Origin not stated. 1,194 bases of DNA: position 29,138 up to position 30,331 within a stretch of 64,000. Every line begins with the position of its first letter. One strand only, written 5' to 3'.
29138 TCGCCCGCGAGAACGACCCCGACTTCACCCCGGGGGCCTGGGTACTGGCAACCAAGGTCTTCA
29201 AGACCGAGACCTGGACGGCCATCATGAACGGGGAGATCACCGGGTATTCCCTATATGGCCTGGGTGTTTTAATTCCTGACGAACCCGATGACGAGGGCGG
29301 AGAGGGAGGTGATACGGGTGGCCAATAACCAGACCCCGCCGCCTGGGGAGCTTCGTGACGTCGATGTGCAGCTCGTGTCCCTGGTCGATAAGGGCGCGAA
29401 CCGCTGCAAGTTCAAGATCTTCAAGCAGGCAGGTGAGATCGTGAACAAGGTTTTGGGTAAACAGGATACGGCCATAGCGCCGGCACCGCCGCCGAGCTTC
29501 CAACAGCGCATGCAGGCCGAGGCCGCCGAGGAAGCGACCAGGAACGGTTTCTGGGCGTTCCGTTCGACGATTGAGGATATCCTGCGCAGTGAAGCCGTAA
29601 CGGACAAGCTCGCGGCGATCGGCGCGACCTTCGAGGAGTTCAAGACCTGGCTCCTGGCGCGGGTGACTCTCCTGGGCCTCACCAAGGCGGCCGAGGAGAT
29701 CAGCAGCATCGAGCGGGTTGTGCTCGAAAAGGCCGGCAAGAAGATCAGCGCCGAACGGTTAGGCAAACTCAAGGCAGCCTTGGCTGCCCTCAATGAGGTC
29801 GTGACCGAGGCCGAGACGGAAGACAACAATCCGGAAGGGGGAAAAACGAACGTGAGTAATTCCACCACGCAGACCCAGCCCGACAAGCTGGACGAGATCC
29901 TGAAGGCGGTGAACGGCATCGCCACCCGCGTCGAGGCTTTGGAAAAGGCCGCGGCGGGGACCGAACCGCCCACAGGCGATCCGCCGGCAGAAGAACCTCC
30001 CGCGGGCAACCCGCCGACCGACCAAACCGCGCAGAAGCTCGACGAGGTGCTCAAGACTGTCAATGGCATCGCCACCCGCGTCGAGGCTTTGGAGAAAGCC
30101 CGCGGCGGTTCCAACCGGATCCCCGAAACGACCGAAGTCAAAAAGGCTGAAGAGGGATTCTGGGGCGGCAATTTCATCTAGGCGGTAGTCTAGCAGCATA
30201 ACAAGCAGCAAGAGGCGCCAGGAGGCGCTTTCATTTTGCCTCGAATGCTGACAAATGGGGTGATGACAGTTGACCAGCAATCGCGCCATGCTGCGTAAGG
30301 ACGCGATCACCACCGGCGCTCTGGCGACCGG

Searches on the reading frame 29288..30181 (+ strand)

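Call 77: search_protein_families(library=phrogs, proteins=[window:29288-30181:+], max_evalue=0.001)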
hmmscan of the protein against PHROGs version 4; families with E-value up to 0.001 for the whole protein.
window:29288-30181:+ (297 aa): 1 family
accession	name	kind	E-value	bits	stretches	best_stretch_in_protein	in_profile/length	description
phrog_3017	-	head and packaging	8.7e-23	82.2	2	80-289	196-394/402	head maturation protease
